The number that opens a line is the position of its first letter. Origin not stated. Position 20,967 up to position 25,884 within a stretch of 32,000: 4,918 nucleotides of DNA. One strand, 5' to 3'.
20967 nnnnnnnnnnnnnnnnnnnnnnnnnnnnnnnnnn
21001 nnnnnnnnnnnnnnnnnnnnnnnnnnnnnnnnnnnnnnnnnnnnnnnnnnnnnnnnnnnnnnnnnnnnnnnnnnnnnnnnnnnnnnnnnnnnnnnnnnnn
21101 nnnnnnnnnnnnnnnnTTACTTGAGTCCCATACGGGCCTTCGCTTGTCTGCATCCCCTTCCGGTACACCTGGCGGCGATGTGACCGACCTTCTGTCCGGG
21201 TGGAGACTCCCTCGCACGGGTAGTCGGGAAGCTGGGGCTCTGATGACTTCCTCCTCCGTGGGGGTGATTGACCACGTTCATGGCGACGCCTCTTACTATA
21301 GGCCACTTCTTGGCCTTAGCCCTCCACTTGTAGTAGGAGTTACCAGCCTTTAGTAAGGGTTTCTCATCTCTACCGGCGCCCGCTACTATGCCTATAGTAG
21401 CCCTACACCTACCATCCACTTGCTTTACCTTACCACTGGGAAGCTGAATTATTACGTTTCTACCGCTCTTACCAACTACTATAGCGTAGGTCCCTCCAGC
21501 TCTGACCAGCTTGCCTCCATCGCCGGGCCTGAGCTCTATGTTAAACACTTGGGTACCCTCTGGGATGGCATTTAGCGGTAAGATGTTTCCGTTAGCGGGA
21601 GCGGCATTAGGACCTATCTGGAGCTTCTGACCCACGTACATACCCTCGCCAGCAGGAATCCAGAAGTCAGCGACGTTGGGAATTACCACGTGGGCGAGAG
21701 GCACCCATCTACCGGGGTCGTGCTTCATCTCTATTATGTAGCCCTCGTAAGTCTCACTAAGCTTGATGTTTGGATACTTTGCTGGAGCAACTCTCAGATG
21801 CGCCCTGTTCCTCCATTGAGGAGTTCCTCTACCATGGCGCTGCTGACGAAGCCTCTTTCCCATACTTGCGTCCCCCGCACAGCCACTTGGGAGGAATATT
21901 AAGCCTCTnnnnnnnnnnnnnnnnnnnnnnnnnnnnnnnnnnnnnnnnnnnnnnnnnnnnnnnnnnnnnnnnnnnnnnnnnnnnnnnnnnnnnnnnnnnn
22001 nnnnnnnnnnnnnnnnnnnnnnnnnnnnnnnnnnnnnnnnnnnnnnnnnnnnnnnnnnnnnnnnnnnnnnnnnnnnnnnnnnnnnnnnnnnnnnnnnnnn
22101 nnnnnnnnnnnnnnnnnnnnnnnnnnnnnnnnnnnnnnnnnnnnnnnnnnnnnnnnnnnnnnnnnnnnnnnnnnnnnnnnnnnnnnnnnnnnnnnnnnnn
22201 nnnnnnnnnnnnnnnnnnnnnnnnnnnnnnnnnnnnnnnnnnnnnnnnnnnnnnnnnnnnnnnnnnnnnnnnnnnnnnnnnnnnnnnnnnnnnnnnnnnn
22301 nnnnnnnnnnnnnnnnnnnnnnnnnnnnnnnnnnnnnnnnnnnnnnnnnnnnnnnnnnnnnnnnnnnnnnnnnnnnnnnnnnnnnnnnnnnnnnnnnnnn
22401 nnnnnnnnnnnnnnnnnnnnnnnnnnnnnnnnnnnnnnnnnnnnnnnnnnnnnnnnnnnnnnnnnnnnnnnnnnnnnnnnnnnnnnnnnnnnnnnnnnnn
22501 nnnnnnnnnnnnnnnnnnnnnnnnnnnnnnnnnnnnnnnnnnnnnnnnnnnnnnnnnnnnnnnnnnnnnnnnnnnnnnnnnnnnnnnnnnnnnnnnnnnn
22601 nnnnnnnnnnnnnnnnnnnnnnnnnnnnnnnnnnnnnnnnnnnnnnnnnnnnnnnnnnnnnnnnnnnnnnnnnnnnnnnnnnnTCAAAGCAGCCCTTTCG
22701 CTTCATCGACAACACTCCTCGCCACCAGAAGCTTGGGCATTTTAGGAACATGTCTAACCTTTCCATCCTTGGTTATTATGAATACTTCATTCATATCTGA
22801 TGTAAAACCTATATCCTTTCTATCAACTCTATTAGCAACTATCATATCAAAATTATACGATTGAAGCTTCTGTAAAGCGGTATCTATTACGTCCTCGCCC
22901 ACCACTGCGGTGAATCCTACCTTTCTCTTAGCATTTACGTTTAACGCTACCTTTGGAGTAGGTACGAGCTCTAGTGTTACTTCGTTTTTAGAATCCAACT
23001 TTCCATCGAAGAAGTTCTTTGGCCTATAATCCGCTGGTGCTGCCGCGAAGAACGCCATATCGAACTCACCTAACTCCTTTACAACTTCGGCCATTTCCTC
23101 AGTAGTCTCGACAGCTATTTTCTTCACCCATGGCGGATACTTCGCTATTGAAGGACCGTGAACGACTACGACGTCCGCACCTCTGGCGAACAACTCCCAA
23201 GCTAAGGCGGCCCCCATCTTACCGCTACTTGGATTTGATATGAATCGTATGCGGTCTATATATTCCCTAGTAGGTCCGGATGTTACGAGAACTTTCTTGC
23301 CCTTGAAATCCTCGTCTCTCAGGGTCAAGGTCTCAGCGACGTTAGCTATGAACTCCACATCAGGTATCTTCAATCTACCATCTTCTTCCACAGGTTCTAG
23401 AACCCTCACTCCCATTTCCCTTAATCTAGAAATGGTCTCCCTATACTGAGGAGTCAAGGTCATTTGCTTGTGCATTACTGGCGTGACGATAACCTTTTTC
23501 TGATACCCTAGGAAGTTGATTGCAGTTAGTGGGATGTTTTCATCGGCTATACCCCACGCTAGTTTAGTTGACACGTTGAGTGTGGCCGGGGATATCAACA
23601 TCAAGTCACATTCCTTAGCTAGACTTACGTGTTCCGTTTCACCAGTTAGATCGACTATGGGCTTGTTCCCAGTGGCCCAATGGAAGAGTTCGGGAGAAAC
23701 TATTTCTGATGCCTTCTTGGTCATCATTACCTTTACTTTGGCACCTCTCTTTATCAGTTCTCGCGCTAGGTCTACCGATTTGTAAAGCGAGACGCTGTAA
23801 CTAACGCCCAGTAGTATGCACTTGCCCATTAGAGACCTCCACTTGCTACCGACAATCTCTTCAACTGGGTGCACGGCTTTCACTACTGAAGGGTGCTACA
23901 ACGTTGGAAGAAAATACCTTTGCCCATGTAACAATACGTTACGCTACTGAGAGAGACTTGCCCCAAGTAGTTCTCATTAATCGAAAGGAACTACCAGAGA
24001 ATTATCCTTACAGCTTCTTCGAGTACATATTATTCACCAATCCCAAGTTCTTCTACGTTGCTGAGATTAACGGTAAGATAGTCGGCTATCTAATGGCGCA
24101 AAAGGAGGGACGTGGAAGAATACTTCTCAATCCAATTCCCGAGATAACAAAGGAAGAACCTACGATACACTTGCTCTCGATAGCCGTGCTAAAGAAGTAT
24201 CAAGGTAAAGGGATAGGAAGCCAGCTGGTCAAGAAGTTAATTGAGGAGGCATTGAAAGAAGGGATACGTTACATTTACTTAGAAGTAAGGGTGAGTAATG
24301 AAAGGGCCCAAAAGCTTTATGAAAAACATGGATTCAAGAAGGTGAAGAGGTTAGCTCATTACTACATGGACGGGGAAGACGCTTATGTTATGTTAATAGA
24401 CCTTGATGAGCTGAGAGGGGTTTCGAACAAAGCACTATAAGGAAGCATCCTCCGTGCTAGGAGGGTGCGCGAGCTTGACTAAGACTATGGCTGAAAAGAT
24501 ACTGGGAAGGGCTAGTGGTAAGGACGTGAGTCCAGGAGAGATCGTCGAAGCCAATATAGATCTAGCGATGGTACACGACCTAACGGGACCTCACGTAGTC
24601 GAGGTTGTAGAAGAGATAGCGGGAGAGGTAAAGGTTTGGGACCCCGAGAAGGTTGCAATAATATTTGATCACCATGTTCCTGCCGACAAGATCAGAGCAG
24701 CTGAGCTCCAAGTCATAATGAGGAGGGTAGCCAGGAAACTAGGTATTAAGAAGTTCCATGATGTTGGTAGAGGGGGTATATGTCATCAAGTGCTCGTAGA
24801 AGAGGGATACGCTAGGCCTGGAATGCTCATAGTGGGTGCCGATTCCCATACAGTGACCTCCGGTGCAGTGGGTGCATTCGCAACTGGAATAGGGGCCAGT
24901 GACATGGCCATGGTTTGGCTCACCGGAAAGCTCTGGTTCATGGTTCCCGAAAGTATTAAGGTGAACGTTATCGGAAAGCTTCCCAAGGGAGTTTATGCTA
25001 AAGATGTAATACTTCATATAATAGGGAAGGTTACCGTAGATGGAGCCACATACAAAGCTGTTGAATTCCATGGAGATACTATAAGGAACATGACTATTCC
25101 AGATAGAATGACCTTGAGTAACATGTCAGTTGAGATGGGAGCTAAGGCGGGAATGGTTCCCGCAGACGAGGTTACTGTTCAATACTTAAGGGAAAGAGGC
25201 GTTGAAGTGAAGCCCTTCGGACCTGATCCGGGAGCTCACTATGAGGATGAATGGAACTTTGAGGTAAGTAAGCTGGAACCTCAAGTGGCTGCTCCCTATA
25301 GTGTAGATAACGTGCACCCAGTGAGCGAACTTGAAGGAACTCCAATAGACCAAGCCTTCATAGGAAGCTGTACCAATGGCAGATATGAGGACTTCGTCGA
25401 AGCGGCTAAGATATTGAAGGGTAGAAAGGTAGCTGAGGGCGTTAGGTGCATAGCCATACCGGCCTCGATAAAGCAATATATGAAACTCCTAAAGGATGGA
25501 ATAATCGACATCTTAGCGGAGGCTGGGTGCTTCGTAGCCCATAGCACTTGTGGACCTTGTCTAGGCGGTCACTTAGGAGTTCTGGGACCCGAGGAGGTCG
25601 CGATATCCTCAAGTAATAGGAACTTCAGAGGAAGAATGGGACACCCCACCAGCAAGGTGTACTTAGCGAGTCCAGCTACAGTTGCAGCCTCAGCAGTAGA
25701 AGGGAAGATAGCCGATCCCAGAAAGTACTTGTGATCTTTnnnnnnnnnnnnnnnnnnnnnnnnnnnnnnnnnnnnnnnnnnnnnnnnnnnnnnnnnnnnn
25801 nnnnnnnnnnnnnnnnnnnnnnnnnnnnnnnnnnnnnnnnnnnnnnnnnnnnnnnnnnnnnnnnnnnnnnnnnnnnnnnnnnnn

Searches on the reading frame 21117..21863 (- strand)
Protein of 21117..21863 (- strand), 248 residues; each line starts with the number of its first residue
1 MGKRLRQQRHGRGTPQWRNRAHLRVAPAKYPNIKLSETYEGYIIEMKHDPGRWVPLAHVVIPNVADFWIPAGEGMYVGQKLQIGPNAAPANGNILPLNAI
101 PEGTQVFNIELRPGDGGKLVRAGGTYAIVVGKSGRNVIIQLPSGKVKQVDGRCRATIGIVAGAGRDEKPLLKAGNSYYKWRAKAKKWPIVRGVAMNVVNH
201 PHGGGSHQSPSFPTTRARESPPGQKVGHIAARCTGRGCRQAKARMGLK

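Call 13: search_protein_families(library=pfam, proteins=[window:21117-21863:-], max_evalue=0.001)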
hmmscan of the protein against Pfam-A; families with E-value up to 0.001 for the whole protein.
window:21117-21863:- (248 aa): 1 family
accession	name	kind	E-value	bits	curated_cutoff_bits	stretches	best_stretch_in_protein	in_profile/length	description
PF03947.24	Ribosomal_L2_C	-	3.9e-47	159.9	33.7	1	91-211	2-117/126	Ribosomal Proteins L2, C-terminal domain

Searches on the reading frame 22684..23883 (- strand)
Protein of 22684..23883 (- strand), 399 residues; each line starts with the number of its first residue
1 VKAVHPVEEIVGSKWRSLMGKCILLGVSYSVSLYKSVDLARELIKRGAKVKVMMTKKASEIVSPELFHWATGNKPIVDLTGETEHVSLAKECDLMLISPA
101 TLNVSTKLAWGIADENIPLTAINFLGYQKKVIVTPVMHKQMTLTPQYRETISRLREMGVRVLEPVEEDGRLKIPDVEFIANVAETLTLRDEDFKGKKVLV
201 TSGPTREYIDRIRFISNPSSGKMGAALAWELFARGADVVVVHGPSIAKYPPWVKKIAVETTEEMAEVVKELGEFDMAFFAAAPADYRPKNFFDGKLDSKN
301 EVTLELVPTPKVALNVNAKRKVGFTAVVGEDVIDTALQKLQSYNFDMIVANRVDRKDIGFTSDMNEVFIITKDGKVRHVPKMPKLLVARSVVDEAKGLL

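Call 13: search_protein_families(library=pfam, proteins=[window:22684-23883:-], max_evalue=0.001)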
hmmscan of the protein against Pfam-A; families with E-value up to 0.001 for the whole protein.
window:22684-23883:- (399 aa): 3 families
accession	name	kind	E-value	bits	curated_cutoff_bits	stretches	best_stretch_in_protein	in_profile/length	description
PF04127.22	DFP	-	2.5e-57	194.1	22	1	194-370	2-186/186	DNA/pantothenate metabolism flavoprotein C-terminal domain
PF02441.25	Flavoprotein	-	9.3e-21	74.5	22.7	1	23-156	3-147/162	Flavoprotein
PF03807.23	F420_oxidored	-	0.00013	23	21.6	0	220-286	7-72/94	NADP oxidoreductase coenzyme F420-dependent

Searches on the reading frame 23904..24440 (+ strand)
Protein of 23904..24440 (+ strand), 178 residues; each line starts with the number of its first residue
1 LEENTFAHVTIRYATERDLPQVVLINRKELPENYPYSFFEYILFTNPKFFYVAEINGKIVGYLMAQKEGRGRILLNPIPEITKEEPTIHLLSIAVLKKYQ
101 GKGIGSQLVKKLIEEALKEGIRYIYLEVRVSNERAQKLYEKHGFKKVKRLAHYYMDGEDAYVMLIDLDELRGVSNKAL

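Call 13: search_protein_families(library=pfam, proteins=[window:23904-24440:+], max_evalue=0.001)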
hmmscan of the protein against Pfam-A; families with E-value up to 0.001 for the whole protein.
window:23904-24440:+ (178 aa): 9 families
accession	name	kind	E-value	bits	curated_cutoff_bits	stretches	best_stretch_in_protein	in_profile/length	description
PF00583.31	Acetyltransf_1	-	1.7e-27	96.4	20.7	1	29-144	11-116/116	Acetyltransferase (GNAT) family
PF13508.13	Acetyltransf_7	-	7.9e-20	71.5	27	1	48-146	3-84/84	Acetyltransferase (GNAT) domain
PF13673.13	Acetyltransf_10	-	2.4e-15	57.1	23.6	1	46-149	29-112/128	Acetyltransferase (GNAT) domain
PF08445.16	FR47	-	6.5e-10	39.3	22.1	1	89-147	23-80/86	FR47-like protein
PF13420.13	Acetyltransf_4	-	9.3e-08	32.7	24.3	1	88-162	76-152/155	Acetyltransferase (GNAT) domain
PF13302.13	Acetyltransf_3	-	9.8e-08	33.2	25.4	1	9-145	2-138/138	Acetyltransferase (GNAT) domain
PF13523.12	Acetyltransf_8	-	2.3e-06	27.7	27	1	47-149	43-142/145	Acetyltransferase (GNAT) domain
PF13527.13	Acetyltransf_9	-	1.8e-05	25.1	25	0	87-145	72-125/127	Acetyltransferase (GNAT) domain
PF14542.12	Acetyltransf_CG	-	7e-05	23.3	30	1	85-122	22-59/80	GCN5-related N-acetyl-transferase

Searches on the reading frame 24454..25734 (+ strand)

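Call 13: search_protein_families(library=pfam, proteins=[window:24454-25734:+], max_evalue=0.001)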
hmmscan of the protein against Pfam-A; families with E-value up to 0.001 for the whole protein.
window:24454-25734:+ (426 aa): 1 family
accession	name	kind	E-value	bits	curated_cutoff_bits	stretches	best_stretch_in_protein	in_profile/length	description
PF00330.25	Aconitase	-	1.7e-106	357.4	28.7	2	33-292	17-305/463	Aconitase family (aconitate hydratase)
